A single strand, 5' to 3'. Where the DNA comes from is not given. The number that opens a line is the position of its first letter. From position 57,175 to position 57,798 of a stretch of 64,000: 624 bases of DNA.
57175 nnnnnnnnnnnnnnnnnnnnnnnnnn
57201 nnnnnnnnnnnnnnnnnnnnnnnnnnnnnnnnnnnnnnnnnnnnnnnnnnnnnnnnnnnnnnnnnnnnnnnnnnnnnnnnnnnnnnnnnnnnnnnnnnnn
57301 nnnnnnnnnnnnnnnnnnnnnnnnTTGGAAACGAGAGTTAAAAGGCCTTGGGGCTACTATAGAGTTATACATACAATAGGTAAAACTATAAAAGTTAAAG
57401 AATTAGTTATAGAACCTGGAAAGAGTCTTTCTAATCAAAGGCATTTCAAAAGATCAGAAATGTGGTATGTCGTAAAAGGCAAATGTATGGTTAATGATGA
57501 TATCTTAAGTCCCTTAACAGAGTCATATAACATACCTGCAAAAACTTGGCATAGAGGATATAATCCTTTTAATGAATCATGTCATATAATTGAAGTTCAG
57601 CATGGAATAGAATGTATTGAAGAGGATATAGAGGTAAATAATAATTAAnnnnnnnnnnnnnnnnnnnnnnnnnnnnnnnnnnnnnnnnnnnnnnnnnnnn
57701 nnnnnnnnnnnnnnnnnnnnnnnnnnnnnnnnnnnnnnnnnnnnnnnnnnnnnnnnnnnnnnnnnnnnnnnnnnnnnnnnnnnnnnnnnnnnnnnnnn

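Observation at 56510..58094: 1.6 kb stretch of uncharacterised cupin-type genes between dnaX and a tRNA-Ser 3' end. Possible tRNA-associated accessory islet.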

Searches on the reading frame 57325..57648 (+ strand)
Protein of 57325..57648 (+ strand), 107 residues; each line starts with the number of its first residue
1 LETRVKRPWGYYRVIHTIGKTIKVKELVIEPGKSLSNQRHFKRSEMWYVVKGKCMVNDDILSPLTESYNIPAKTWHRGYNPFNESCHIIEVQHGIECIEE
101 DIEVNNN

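Call 4: search_protein_families(library=pfam, proteins=[window:57325-57648:+], max_evalue=0.1)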
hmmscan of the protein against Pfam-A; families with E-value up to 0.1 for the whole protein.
window:57325-57648:+ (107 aa): 2 families
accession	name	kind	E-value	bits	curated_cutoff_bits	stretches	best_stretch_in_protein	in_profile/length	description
PF01050.24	MannoseP_isomer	-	3.2e-20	72.9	23.6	1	3-103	10-112/116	Mannose-6-phosphate isomerase C-terminal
PF07883.17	Cupin_2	-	3.5e-06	27.1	27.2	1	28-91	4-69/70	Cupin domain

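Call 5: search_protein_families(library=ncbifam, proteins=[window:57325-57648:+], max_evalue=0.1)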
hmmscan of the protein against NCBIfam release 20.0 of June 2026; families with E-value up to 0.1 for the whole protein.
window:57325-57648:+ (107 aa): 2 families
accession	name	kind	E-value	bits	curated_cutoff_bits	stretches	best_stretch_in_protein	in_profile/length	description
TIGR01479.1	GMP_PMI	equivalog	2.4e-18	66.2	372.95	1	3-102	357-458/467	mannose-1-phosphate guanylyltransferase/mannose-6-phosphate isomerase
NF012004.0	PRK15460.1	equivalog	2.6e-12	46.2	859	1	3-102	367-468/478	mannose-1-phosphate guanyltransferase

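Call 20: search_solved_structures(query=window:57325-57648:+, max_evalue=0.01, show_alignments=1)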
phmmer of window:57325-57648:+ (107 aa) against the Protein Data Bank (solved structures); distinct sequences matched with E-value up to 0.01: 0.

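Call 59: search_solved_structures(query=window:57325-57648:+, max_evalue=10, show_alignments=2)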
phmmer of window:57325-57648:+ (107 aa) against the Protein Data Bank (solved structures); distinct sequences matched with E-value up to 10: 2.
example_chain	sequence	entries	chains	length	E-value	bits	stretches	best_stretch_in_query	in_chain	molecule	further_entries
5zbe_A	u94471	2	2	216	0.068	16.3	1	32-91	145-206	Cupin domain protein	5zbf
9uiq_B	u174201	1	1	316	1.6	11.9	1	45-87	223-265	Replication factor C subunit 2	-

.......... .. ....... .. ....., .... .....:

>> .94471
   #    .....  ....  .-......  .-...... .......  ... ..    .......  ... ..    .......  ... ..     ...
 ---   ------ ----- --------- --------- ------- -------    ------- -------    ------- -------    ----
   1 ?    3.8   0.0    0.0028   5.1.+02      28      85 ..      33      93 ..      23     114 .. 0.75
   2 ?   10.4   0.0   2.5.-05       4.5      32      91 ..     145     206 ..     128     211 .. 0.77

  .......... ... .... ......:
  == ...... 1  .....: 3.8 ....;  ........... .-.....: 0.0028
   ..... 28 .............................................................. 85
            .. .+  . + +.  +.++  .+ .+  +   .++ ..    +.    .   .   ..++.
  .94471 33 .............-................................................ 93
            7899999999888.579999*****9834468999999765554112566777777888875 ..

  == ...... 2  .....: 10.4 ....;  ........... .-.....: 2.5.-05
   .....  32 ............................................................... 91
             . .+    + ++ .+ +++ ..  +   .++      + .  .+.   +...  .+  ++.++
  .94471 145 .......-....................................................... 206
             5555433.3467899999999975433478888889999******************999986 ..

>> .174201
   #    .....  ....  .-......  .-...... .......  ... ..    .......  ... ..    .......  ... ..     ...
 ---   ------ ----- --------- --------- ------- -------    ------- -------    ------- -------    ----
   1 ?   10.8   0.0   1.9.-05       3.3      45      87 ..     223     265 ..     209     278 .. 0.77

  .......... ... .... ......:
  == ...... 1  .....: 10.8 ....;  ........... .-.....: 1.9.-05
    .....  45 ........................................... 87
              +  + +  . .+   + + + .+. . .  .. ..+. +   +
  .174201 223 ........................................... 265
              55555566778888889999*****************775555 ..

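Call 64: find_related_loci(query=window:57325-57648:+, collection=viral_contigs, flank=5000)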
Query window:57325-57648:+ (107 aa) in viral_contigs; peptide patterns used: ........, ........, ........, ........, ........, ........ (x = any residue, [..] = any of these).
233 stretches matched a pattern; 200 encode a relative of the query (tblastn E <= 1e-3); the best 80 are kept; 80 distinct loci.
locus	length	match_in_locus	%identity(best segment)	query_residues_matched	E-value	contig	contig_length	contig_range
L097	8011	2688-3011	63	4-103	3e-43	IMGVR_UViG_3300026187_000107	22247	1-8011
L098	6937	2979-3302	63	4-103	3e-43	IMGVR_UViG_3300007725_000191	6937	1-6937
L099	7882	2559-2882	63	4-103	2e-43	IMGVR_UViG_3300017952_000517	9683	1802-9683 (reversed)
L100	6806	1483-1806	63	4-103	3e-43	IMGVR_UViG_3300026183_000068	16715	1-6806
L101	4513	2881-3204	63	4-103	2e-43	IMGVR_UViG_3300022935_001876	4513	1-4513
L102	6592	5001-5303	60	3-103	5e-42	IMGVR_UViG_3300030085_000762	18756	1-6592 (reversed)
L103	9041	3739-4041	60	3-103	4e-42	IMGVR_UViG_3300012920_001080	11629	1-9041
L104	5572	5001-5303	60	3-103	5e-42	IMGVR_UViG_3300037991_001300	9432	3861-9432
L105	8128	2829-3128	58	3-102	3e-36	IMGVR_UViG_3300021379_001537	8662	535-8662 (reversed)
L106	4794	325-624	58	3-102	6e-36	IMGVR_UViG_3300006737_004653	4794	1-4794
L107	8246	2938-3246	56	4-98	5e-36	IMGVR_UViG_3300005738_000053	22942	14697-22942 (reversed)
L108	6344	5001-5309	55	4-98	1e-35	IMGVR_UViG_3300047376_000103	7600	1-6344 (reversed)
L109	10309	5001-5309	55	4-98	1e-35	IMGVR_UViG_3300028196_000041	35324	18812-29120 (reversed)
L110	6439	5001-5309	55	4-98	1e-35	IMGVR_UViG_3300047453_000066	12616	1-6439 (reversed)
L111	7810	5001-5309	55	4-98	1e-35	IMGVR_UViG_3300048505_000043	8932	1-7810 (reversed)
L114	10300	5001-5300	60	3-102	8e-35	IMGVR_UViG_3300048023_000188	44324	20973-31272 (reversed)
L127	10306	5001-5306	51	4-103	3e-31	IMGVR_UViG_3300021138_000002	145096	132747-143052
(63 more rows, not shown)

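Call 65: find_related_loci(query=window:57325-57648:+, collection=metagenome_contigs, flank=5000)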
Query window:57325-57648:+ (107 aa) in metagenome_contigs; peptide patterns used: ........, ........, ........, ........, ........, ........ (x = any residue, [..] = any of these).
478 stretches matched a pattern; 291 encode a relative of the query (tblastn E <= 1e-3); the best 80 are kept; 80 distinct loci.
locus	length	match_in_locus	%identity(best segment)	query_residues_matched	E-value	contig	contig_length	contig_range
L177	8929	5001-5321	86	1-107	1e-62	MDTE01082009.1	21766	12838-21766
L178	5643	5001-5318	80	1-106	2e-58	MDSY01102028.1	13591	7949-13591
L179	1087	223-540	80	1-106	4e-62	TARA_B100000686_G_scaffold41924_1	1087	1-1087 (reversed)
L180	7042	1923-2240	79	1-106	4e-58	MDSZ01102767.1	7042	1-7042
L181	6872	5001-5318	78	1-106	9e-58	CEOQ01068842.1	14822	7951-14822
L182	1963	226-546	76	1-107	6e-58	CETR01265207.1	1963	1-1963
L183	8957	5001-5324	63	4-103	2e-43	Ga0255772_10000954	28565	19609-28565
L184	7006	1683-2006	63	4-103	2e-43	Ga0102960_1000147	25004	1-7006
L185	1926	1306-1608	60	3-103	1e-42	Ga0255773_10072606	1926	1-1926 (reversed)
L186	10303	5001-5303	60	3-103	5e-42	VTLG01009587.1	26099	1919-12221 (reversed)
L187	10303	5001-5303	60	3-103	5e-42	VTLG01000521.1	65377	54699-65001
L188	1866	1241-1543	60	3-103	3e-42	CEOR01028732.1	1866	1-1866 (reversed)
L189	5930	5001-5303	59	3-103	4e-41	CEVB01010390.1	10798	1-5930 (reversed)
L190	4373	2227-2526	58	3-102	2e-36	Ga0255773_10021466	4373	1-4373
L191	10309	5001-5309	56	4-98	4e-36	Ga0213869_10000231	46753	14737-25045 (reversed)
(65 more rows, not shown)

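Call 66: search_protein_families(library=phrogs, proteins=[window:57325-57648:+], max_evalue=0.01)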
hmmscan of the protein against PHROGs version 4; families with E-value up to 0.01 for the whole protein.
window:57325-57648:+ (107 aa): 1 family
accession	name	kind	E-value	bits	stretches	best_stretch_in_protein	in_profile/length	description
phrog_7851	-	other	0.00071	20.6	1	5-57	8-59/117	cysteine dioxygenase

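Call 69: search_protein_families(library=pfam, proteins=[L097:393-1502:+, L097:1753-2208:+, L097:2244-3032:+, L097:3029-3721:+, L097:3706-4668:+, L097:4649-5512:+, L097:5500-6234:+, L097:6246-6866:+, L097:6857-7651:+], max_evalue=0.001)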
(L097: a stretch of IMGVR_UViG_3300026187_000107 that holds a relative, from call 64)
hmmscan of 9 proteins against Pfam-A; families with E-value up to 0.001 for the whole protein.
L097:393-1502:+ (369 aa): 3 families
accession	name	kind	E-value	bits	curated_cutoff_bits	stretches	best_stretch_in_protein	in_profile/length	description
PF00154.27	RecA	-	4.6e-16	59.5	27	1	16-285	17-261/262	recA bacterial DNA recombination protein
PF06745.19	ATPase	-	8.6e-07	29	26.6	1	47-130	12-96/231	KaiC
PF13481.12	AAA_25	-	1.2e-05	25.5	27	1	39-160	22-156/195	AAA domain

L097:1753-2208:+ (151 aa): 0 families

L097:2244-3032:+ (262 aa): 2 families
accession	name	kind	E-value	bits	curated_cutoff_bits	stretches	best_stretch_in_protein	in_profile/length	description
PF01050.24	MannoseP_isomer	-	1.6e-16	60.9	23.6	1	148-259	10-115/116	Mannose-6-phosphate isomerase C-terminal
PF01467.32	CTP_transf_like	-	4.1e-15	56.6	21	1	9-78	2-70/133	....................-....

L097:3029-3721:+ (230 aa): 0 families

L097:3706-4668:+ (320 aa): 0 families

L097:4649-5512:+ (287 aa): 0 families

L097:5500-6234:+ (244 aa): 0 families

L097:6246-6866:+ (206 aa): 5 families
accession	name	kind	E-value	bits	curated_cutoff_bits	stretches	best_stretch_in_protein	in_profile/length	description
PF13489.12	Methyltransf_23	-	1.8e-11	44.5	27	1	19-113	15-119/164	Methyltransferase domain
PF08241.18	Methyltransf_11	-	3.6e-08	34.4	21.2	1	54-110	23-95/95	Methyltransferase domain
PF13847.12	Methyltransf_31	-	3e-06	27.4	27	1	64-116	60-115/145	Methyltransferase domain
PF08242.18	Methyltransf_12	-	1.5e-05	26.1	30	1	61-108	54-98/98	Methyltransferase domain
PF13649.12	Methyltransf_25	-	8.4e-05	23.6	27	1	62-106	50-97/97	Methyltransferase domain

L097:6857-7651:+ (264 aa): 0 families

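Call 71: search_dna_similar(query=window:57325-57648:+, collection=phages, mode=protein, max_rows=30, max_evalue=0.00001)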
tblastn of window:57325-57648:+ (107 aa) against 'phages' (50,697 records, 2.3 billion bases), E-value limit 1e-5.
Records with a match: 9; places in all: 9; records where one place covers at least 80% of the query: 9.
Best place of each record, by identity: <60% 9.
By first word of the organism name: Marine 3; Synechococcus 3; Pseudomonas 1; Salmonella 1; Bacteriophage 1.
By host as written in the record: - 4; Synechococcus sp. WH 7803 2; Pseudomonas aeruginosa 1; Salmonella enterica subsp. enterica serovar Kentucky 1; Synechococcus sp. WH7803 1.
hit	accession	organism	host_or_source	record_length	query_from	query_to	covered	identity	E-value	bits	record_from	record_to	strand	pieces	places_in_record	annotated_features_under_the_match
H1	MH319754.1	Marine virus AG-345-L05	single cell amplified by WGA-X; seawater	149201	1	103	96%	43.0%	1e-15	76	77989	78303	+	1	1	record has no annotation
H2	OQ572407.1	Pseudomonas phage Y5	Pseudomonas aeruginosa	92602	5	103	93%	43.1%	4e-12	66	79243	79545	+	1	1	record has no annotation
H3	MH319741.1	Marine virus AG-345-E15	single cell amplified by WGA-X; seawater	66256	7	102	90%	39.2%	1e-10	62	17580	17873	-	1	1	record has no annotation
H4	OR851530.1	Salmonella phage S.Kent 1-2-1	Salmonella enterica subsp. enterica ...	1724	1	102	95%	36.2%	7e-9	57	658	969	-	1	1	record has no annotation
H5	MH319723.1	Marine virus AG-345-D19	single cell amplified by WGA-X; seawater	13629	1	102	95%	35.2%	9e-8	54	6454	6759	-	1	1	record has no annotation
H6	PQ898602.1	Synechococcus phage S-SCSM2R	Synechococcus sp. WH7803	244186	5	103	93%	35.0%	8e-10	60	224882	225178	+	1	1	MPI protein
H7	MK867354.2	Synechococcus phage S-SCSM1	Synechococcus sp. WH 7803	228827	3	102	93%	32.0%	4e-7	52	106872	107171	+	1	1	mannose-6-phosphate isomerase | carbamoyl transferase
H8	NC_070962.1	Synechococcus phage S-SCSM1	Synechococcus sp. WH 7803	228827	3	102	93%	32.0%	4e-7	52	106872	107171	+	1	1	mannose-6-phosphate isomerase | Nol-like carbamoyltransferase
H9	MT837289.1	Bacteriophage sp.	human fecal samples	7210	6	104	93%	30.5%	1e-7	54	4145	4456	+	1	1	record has no annotation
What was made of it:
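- Closest known: Type-II mannose-6-phosphate isomerases that consist of the isomerase domain only. Different: It is only 32% identical to S-SCSM1 MPI (call 71).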

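Call 73: search_protein_families(library=phrogs, proteins=[L114:2330-3316:+, L114:3309-4403:+, L114:4515-5393:+, L114:5448-5879:+, L114:7086-7751:+, L114:7777-8721:+, L127:2542-3798:+, L127:4237-4998:+, L127:6609-7730:+, L127:7727-9187:+], max_evalue=0.00001)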
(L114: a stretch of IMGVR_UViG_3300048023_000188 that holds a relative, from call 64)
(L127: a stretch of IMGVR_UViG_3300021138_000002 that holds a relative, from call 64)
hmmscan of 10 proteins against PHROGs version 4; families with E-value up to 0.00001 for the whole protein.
L114:2330-3316:+ (328 aa): 0 families

L114:3309-4403:+ (364 aa): 2 families
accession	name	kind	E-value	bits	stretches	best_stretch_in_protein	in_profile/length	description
phrog_12517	-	unknown function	1.5e-10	41.8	1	127-312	81-264/316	-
phrog_498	-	other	3.9e-06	26.7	1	224-302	470-550/633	DNA methyltransferase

L114:4515-5393:+ (292 aa): 2 families
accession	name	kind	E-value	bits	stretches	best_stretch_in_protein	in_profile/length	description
phrog_7878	-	other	8.3e-28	98.1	1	14-131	2-106/131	bifunctional heptose 7-phosphate kinase/heptose 1-phosphate adenyltransferase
phrog_3462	-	moron, auxiliary metabolic gene and host takeover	1.4e-08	35.3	1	14-108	3-100/346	nicotinamide-nucleotide adenylyltransferase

L114:5448-5879:+ (143 aa): 1 family
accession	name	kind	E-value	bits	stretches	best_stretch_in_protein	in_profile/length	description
phrog_27048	-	unknown function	4e-10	41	1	100-143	85-127/127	-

L114:7086-7751:+ (221 aa): 2 families
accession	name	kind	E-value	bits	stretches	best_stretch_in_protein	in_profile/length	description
phrog_223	-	DNA, RNA and nucleotide metabolism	4.3e-72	243.3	1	1-221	1-222/222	DNA polymerase processivity factor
phrog_30679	-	DNA, RNA and nucleotide metabolism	6.9e-23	82.1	1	126-221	8-107/108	DNA polymerase processivity factor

L114:7777-8721:+ (314 aa): 5 families
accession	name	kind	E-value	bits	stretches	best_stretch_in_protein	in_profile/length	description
phrog_168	-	DNA, RNA and nucleotide metabolism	2.3e-127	426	1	1-314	6-314/314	clamp loader of DNA polymerase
phrog_11838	-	DNA, RNA and nucleotide metabolism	1.6e-25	91.1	1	5-211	6-206/420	clamp loader of DNA polymerase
phrog_5846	-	DNA, RNA and nucleotide metabolism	4.5e-21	76.5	1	8-209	8-201/380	clamp loader of DNA polymerase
phrog_2376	-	other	4.9e-06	27.1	1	24-151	61-181/363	ATPase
phrog_10401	-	other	5.8e-06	26.3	0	10-72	432-495/667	ATPase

L127:2542-3798:+ (418 aa): 2 families
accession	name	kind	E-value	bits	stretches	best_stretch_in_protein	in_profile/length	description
phrog_14086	-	other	2.1e-12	48.1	1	48-277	34-229/353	radical SAM domain-containing protein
phrog_1802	-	other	3.9e-11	43.5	1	103-379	34-300/556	radical SAM domain-containing protein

L127:4237-4998:+ (253 aa): 0 families

L127:6609-7730:+ (373 aa): 2 families
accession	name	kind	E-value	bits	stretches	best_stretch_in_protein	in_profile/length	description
phrog_14086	-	other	2.9e-12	47.7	1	1-266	2-242/353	radical SAM domain-containing protein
phrog_1802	-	other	1.3e-10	41.8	1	95-281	36-218/556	radical SAM domain-containing protein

L127:7727-9187:+ (486 aa): 7 families
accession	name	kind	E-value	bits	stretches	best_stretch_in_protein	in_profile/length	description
phrog_16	-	DNA, RNA and nucleotide metabolism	2.8e-73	248.6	1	115-472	267-613/986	DNA helicase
phrog_9690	-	DNA, RNA and nucleotide metabolism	3.6e-50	171.7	1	226-477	33-298/306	DNA helicase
phrog_16259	-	DNA, RNA and nucleotide metabolism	1e-25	91.7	1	6-260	6-250/330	DNA helicase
phrog_62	-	DNA, RNA and nucleotide metabolism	3.3e-19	68.9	1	112-271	688-849/1881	DNA helicase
phrog_17901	-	DNA, RNA and nucleotide metabolism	6.5e-12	46.8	1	396-477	10-97/109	DNA helicase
phrog_14619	-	DNA, RNA and nucleotide metabolism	3.3e-08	34.4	1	37-222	39-230/314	DNA helicase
phrog_2488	-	DNA, RNA and nucleotide metabolism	1e-06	28.8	0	119-182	19-91/579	DNA helicase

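Call 74: search_protein_families(library=pfam, proteins=[L114:2330-3316:+, L114:3309-4403:+, L114:4515-5393:+, L114:5448-5879:+, L114:7086-7751:+, L114:7777-8721:+, L127:2542-3798:+, L127:4237-4998:+, L127:6609-7730:+, L127:7727-9187:+], max_evalue=0.00001)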
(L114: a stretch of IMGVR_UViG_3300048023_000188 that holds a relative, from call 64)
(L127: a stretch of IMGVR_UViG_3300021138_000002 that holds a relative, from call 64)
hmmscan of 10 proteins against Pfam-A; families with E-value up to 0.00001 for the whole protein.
L114:2330-3316:+ (328 aa): 0 families

L114:3309-4403:+ (364 aa): 0 families

L114:4515-5393:+ (292 aa): 3 families
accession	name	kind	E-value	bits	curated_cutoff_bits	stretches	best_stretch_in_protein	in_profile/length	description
PF01050.24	MannoseP_isomer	-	9.3e-17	61.7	23.6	1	163-264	10-113/116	Mannose-6-phosphate isomerase C-terminal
PF01467.32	CTP_transf_like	-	3e-15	57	21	1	18-95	2-74/133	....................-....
PF07883.17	Cupin_2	-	4.3e-08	33.2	27.2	1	188-249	4-67/70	Cupin domain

L114:5448-5879:+ (143 aa): 0 families

L114:7086-7751:+ (221 aa): 2 families
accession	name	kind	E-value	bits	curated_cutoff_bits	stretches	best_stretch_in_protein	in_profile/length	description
PF09116.15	gp45-slide_C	-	8.1e-10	39.2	25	1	117-216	2-104/105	gp45 sliding clamp, C terminal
PF02916.20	DNA_PPF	-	1.3e-06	29.3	25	0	2-109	2-115/116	DNA polymerase processivity factor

L114:7777-8721:+ (314 aa): 6 families
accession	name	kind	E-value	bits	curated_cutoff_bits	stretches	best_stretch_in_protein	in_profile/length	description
PF00004.35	AAA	-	2e-18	67.6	21.2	1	40-152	1-125/131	ATPase family associated with various cellular activities (AAA)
PF21328.3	Gp44_lid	-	3.3e-18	66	27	1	169-221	9-62/63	Sliding-clamp-loader large subunit, AAA+ ATPase lid domain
PF13177.12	DNA_pol3_delta2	-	5.4e-12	46.4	27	1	63-156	69-158/161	DNA polymerase III, delta subunit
PF13401.12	AAA_22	-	6e-08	33.5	27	0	40-86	8-56/130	AAA domain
PF13173.12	AAA_14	-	5.3e-07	30.1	27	1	40-136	5-97/129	AAA domain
PF13191.12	AAA_16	-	6.4e-07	30.4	32.6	1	33-127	20-128/167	AAA ATPase domain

L127:2542-3798:+ (418 aa): 1 family
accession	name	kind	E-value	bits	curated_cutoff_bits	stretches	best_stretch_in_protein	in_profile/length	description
PF04055.27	Radical_SAM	-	7.1e-07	30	29.5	1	118-247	2-107/166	Radical SAM superfamily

L127:4237-4998:+ (253 aa): 0 families

L127:6609-7730:+ (373 aa): 0 families

L127:7727-9187:+ (486 aa): 3 families
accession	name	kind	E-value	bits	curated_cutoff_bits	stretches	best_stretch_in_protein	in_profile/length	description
PF04851.21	ResIII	-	1.6e-16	61.1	22.5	1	119-271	2-162/164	Type III restriction enzyme, res subunit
PF00270.35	DEAD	-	1.1e-12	48.4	26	1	123-276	2-165/167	DEAD/DEAH box helicase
PF00271.37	Helicase_C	-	2.6e-08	34.5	23.5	1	337-440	4-108/110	Helicase conserved C-terminal domain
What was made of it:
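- Closest known: Type-II mannose-6-phosphate isomerases that consist of the isomerase domain only. Different: Its nearest relatives are the C-terminal domain of phage proteins fused to an HldC/RfaE-II-like cytidylyltransferase-like domain (calls 69, 74).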
